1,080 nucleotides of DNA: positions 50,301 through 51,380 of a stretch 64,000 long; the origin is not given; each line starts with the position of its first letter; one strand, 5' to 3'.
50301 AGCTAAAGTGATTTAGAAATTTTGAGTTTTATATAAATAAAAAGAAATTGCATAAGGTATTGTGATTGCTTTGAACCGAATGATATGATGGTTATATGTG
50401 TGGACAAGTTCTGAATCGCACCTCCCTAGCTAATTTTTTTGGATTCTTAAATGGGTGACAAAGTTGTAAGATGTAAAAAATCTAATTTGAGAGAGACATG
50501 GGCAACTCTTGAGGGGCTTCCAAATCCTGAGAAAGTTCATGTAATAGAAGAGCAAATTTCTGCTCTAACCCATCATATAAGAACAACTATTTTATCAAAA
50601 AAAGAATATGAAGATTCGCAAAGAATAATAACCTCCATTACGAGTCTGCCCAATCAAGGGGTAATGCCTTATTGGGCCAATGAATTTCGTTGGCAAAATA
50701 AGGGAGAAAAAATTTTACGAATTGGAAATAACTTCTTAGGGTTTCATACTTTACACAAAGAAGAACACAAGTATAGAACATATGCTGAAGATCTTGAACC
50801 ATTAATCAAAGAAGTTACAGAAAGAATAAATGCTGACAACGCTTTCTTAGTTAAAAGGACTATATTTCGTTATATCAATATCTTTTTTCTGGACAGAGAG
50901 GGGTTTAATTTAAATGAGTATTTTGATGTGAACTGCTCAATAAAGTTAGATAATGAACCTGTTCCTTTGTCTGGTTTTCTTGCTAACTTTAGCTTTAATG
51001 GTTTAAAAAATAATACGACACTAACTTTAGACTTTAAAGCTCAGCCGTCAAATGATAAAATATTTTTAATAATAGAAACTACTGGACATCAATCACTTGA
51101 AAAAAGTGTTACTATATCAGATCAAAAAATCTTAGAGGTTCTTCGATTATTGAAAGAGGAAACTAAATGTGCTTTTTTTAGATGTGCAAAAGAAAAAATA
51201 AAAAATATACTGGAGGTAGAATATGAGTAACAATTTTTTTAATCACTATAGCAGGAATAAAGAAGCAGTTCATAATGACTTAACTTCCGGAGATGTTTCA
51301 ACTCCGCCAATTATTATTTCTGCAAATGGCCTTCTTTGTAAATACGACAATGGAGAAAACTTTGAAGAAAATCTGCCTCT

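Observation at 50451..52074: Three-gene cassette (259-aa unknown, 133-aa acidic protein, HNH nuclease) inside an IS-bounded island: candidate undescribed defence or addiction module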

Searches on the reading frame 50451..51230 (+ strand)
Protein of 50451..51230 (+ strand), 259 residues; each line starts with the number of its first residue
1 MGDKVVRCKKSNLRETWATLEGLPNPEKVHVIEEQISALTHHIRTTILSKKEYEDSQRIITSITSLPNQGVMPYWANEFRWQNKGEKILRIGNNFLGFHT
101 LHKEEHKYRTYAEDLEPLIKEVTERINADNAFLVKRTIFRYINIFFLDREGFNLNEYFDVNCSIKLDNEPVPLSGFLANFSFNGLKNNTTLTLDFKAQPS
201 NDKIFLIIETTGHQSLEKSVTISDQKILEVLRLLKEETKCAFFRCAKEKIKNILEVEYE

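Call 3: search_protein_families(library=pfam, proteins=[window:50451-51227:+], max_evalue=1)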
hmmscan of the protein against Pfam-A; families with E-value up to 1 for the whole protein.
window:50451-51227:+ (259 aa): 2 families
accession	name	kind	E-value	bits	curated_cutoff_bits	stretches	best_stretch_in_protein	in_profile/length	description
PF06441.18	EHN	-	0.013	16.1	22.8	1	25-90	2-66/107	Epoxide hydrolase N terminus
PF13715.12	CarbopepD_reg_2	-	0.088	13.3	32.2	1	199-238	41-80/88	CarboxypepD_reg-like domain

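Call 4: search_protein_families(library=ncbifam, proteins=[window:50451-51227:+], max_evalue=1)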
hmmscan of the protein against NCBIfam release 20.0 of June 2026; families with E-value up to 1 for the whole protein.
window:50451-51227:+ (259 aa): 0 families

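Call 5: search_protein_families(library=padloc, proteins=[window:50451-51227:+], max_evalue=1)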
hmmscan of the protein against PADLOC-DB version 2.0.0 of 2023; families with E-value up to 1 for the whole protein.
window:50451-51227:+ (259 aa): 0 families

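Call 6: find_homologous_proteins(query=window:50451-51227:+, max_evalue=0.01)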
Query window:50451-51227:+ (259 aa): 1 proteins with E <= 0.01 among 284 candidates.
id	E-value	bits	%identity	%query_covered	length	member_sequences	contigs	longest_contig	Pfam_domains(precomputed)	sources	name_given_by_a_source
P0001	3.9e-170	582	100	100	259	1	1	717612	-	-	-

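Call 9: search_solved_structures(query=window:50451-51227:+, max_evalue=10)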
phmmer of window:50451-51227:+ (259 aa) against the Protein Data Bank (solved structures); distinct sequences matched with E-value up to 10: 3.
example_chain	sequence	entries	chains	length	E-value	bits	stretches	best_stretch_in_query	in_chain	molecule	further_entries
7kft_D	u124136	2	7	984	0.22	14.1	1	82-181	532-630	Cas6-RT-Cas1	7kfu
2wjr_A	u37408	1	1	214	1.3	11.5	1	150-197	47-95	PROBABLE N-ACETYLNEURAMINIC ACID OUTER MEMBRANE CHANNEL PROTEIN NANC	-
2wjq_A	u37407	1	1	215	1.4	11.5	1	150-197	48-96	PROBABLE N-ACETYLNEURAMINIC ACID OUTER MEMBRANE CHANNEL PROTEIN NANC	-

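Call 11: find_encoding_contigs(protein=window:50451-51230:+, flank=10000, max_places=4)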
Protein window:50451-51230:+ (259 aa): no gene with exactly this product is on record in the collection.

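Call 18: search_protein_representatives(protein=window:50451-51227:+)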
Query: 259 residues. Proteins with E-value up to 0.001 (for the whole library): 80; up to 1e-10: 34; up to 1e-30: 2. The best 80 are listed.
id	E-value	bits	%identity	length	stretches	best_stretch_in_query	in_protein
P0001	1.3e-170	581.6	100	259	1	1-259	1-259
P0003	2.0e-53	197.7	40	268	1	4-259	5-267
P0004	1.7e-25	106.2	31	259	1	1-259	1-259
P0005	2.4e-21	92.6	32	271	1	5-258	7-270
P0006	2.2e-20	89.5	29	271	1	5-258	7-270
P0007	5.6e-20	88.1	30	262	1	4-258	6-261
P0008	1.2e-19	87.0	31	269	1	7-258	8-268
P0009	6.4e-18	81.4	28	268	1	5-256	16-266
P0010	3.5e-17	79.0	29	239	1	49-248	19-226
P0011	1.4e-16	77.0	27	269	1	5-258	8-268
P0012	4.4e-16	75.4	28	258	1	4-258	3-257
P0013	5.6e-16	75.0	28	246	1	4-246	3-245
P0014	7.3e-15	71.4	29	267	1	4-256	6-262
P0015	9.1e-15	71.1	25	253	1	4-258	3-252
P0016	1.1e-14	70.8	25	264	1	2-258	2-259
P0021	6.6e-14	68.2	27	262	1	4-259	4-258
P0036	1.2e-10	57.6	25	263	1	7-258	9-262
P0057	2.1e-07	46.9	25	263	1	7-254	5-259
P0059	5.2e-07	45.7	24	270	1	5-246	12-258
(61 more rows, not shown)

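Call 20: search_protein_families(library=ncbifam, alignment_id=A1, max_evalue=0.01)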
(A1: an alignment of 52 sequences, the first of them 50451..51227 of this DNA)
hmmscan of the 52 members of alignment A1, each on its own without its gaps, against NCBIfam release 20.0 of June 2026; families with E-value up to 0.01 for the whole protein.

A. member 1, window:50451-51227:+ (259 aa): 0 families

B. families by the number of members that match (of 52 scanned): 3 families
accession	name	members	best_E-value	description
TIGR04255.1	sporadTIGR04255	35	3e-12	TIGR04255 family protein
NF045867.1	PheT_Nterm_rel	1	0.0031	TyrS-associated PheT N-terminal domain-related protein TapR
NF047395.1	TransRegLtdR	1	0.0092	transcriptional regulator LdtR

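Call 21: search_protein_families(library=pfam, alignment_id=A1, max_evalue=0.01)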
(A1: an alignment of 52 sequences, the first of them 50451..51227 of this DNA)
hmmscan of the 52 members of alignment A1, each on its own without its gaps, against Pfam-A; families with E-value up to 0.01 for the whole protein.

A. member 1, window:50451-51227:+ (259 aa): 0 families

B. families by the number of members that match (of 52 scanned): 1 family
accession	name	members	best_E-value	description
PF06810.17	Phage_scaffold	1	0.0054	Phage capsid assembly scaffolding protein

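Call 25: find_homologous_proteins(query=A1, max_evalue=0.00001)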
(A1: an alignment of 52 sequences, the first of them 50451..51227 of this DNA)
Query A1 (52 sequences) (259 aa, profile of the alignment): 5 proteins with E <= 0.00001 among 3113 candidates.
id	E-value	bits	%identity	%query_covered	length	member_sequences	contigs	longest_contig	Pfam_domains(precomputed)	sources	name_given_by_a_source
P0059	2.1e-66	242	22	98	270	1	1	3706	-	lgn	-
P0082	8.4e-62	227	24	98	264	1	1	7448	-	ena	-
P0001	1.1e-60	223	100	100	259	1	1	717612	-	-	-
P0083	4.5e-60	221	21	64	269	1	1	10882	-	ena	-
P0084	4.3e-58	215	22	97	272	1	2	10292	-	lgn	-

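Call 26: find_encoding_contigs(protein=P0083, flank=6000, max_places=3)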
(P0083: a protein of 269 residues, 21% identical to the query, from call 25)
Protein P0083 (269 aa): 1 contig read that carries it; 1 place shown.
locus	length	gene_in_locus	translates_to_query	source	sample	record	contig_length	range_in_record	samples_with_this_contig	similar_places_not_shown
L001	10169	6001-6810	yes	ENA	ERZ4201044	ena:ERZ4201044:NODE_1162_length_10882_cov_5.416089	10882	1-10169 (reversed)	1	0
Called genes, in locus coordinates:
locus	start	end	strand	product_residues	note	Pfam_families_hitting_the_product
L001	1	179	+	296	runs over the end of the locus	?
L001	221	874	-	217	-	-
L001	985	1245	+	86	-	-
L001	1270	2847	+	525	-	-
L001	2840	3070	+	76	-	PF12728:HTH_17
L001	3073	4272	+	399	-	PF00589:Phage_integrase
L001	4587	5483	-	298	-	-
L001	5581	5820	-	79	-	-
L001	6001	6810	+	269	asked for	-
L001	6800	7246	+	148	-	-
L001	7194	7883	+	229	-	-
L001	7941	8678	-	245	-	-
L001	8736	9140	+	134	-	-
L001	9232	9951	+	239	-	-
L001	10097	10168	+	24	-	?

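Call 27: find_encoding_contigs(protein=P0084, flank=6000, max_places=3)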
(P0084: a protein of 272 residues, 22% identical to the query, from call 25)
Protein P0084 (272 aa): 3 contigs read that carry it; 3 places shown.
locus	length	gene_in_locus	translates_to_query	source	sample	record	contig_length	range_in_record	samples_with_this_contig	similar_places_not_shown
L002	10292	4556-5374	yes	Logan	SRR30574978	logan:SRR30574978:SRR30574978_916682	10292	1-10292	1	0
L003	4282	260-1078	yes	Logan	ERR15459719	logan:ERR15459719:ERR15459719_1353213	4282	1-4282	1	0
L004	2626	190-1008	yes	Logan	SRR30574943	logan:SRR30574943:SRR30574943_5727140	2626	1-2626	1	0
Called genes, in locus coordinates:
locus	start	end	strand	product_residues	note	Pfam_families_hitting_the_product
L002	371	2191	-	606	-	PF00654:Voltage_CLC, PF00571:CBS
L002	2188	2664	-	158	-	PF22381:Staph_reg_Sar_Rot (weak), PF12802:MarR_2, PF01047:MarR, PF13601:HTH_34 (weak)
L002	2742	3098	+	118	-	PF12088:DUF3565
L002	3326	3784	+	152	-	PF00484:Pro_CA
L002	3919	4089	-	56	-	-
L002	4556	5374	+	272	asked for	-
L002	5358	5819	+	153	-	-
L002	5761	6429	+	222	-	-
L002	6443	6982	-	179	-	PF13248:Zn_ribbon_3 (weak), PF12773:DZR (faint), PF13240:Zn_Ribbon_1 (faint)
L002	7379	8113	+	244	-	-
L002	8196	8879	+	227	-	-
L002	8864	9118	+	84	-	PF12728:HTH_17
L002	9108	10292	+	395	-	?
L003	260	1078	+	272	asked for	-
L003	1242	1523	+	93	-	-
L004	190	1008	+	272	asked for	-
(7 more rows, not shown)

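Call 28: find_encoding_contigs(protein=P0082, flank=6000, max_places=3)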
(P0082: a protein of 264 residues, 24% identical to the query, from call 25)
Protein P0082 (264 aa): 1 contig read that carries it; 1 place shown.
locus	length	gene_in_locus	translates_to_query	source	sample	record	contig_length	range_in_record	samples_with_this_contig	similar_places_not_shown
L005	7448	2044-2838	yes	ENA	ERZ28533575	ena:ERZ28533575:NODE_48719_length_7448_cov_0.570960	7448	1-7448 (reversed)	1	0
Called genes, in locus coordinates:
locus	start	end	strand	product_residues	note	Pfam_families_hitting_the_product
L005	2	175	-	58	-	?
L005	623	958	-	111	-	-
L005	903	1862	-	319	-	PF04326:SLFN_AlbA_2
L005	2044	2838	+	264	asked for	-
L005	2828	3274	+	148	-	-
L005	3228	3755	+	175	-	-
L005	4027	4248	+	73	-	-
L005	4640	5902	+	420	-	PF13565:HTH_32 (weak), PF00665:rve, PF13683:rve_3 (weak), PF09299:Mu-transpos_C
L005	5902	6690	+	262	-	PF13191:AAA_16, PF13245:AAA_19 (weak), PF13401:AAA_22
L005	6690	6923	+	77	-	-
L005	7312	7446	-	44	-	?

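Call 29: find_encoding_contigs(protein=P0059, flank=6000, max_places=3)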
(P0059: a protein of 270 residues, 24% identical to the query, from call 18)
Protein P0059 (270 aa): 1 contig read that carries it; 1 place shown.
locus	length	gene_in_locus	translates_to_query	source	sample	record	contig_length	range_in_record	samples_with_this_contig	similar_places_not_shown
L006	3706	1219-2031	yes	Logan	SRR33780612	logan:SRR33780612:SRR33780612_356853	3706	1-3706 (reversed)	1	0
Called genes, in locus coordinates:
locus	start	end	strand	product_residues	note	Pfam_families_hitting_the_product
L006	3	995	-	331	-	?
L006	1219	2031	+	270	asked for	-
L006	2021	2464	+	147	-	-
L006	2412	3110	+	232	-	PF01844:HNH (weak)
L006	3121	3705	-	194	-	?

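Call 35: search_protein_families(library=padloc, proteins=[L001:6001-6807:+, L001:6800-7243:+, L001:7194-7880:+, L002:4556-5371:+, L002:5358-5816:+, L005:2044-2835:+, L005:2828-3271:+, L006:1219-2028:+, L006:2021-2461:+, L006:2412-3107:+], max_evalue=0.01)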
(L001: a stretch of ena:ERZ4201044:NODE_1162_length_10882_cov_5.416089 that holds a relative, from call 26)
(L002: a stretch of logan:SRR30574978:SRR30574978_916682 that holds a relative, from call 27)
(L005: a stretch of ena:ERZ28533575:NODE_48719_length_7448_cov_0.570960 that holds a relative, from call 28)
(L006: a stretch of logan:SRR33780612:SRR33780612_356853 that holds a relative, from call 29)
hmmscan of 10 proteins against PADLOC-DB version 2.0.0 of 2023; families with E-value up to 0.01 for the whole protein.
L001:6001-6807:+ (269 aa): 0 families

L001:6800-7243:+ (148 aa): 0 families

L001:7194-7880:+ (229 aa): 29 families (the best 25 are shown)
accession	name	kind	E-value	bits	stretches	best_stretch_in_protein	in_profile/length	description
PDLC00339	PtuB1|PtuB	-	2.4e-09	35.4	1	26-192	58-233/261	Unknown function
PDLC00315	PtuB1|PtuB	-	1.3e-07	29.6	1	34-89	31-84/227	Unknown function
PDLC00337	PtuB1|PtuB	-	1.6e-07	29.4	1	29-163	53-165/216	Unknown function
PDLC04248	PDC-M01B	-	1.2e-06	26.6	1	27-94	28-91/216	-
PDLC00328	PtuB1|PtuB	-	6.4e-06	23.9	1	34-81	61-117/295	Unknown function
PDLC00324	PtuB1|PtuB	-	2.1e-05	22.4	1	27-168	37-168/209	Unknown function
PDLC00317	PtuB1|PtuB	-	2.2e-05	22.4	1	30-90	56-113/244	Unknown function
PDLC00325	PtuB1|PtuB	-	2.2e-05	22.2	1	30-139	49-161/213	Unknown function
PDLC04261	PDC-M01B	-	2.6e-05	22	1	30-90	107-163/304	-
PDLC00316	PtuB1|PtuB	-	4.6e-05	21.2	1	31-108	63-147/301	Unknown function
PDLC04259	PDC-M01B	-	6.1e-05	21.1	1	23-90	87-147/277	-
PDLC02924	HNH_I-A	-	9.3e-05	20.5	1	27-167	38-160/198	-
PDLC04265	PDC-M01B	-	0.00012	19.6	1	23-91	79-145/277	-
PDLC04247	PDC-M01B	-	0.00015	19.7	1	23-92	90-155/286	-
PDLC04264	PDC-M01B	-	0.00023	19.1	1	25-93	92-156/282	-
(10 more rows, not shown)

L002:4556-5371:+ (272 aa): 0 families

L002:5358-5816:+ (153 aa): 0 families

L005:2044-2835:+ (264 aa): 0 families

L005:2828-3271:+ (148 aa): 0 families

L006:1219-2028:+ (270 aa): 0 families

L006:2021-2461:+ (147 aa): 0 families

L006:2412-3107:+ (232 aa): 33 families (the best 25 are shown)
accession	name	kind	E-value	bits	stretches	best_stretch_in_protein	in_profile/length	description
PDLC00315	PtuB1|PtuB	-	1.1e-09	36.5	1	34-154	31-137/227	Unknown function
PDLC04248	PDC-M01B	-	1.4e-07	29.7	1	22-90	23-87/216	-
PDLC00337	PtuB1|PtuB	-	3e-07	28.5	1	33-89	56-112/216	Unknown function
PDLC04259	PDC-M01B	-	4.5e-07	28.1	1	21-119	85-169/277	-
PDLC00292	PtuA1|PtuA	-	1.9e-06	24.5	1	19-170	45-204/726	AAA ATPase domain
PDLC00325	PtuB1|PtuB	-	4.3e-06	24.5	1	34-101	52-124/213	Unknown function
PDLC04252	PDC-M01B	-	5.4e-06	23.7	1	22-102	84-157/294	-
PDLC00340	PtuB1|PtuB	-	6.6e-06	23.9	1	24-83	56-112/268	Unknown function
PDLC00335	PtuB1|PtuB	-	7.8e-06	23.6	1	34-95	49-112/214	Unknown function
PDLC04261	PDC-M01B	-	1.5e-05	22.7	1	32-90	109-163/304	-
PDLC00339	PtuB1|PtuB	-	1.9e-05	22.6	1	24-176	56-219/261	Unknown function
PDLC00331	PtuB1|PtuB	-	2.2e-05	22.2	1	32-85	33-84/222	Unknown function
PDLC02924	HNH_I-A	-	2.9e-05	22.2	1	33-169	43-164/198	-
PDLC04247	PDC-M01B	-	4.2e-05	21.5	1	23-94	90-157/286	-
PDLC04251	PDC-M01B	-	4.4e-05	21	1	34-89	99-150/279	-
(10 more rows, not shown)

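Call 37: find_related_loci(query=A3, collection=genome_contigs, flank=4000)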
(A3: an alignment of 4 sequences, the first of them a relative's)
Query A3 (269 aa) in genome_contigs; peptide patterns used: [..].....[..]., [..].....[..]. (x = any residue, [..] = any of these).
28 stretches matched a pattern, but none encodes a relative of the query by tblastn (E <= 1e-3).

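Call 39: find_related_loci(query=window:50451-51227:+, collection=genome_contigs, flank=10000)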
Query window:50451-51227:+ (259 aa) in genome_contigs; peptide patterns used: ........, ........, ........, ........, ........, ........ (x = any residue, [..] = any of these).
56 stretches matched a pattern, but none encodes a relative of the query by tblastn (E <= 1e-3).

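Call 41: find_related_loci(query=A3, collection=viral_contigs, flank=5000)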
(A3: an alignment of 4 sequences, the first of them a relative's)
Query A3 (269 aa) in viral_contigs; peptide patterns used: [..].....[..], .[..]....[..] (x = any residue, [..] = any of these).
108 stretches matched a pattern, but none encodes a relative of the query by tblastn (E <= 1e-3).

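Call 42: find_related_loci(query=A4, collection=metagenome_contigs, flank=5000)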
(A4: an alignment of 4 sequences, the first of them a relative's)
Query A4 (271 aa) in metagenome_contigs; peptide patterns used: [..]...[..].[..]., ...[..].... (x = any residue, [..] = any of these).
327 stretches matched a pattern, but none encodes a relative of the query by tblastn (E <= 1e-3).
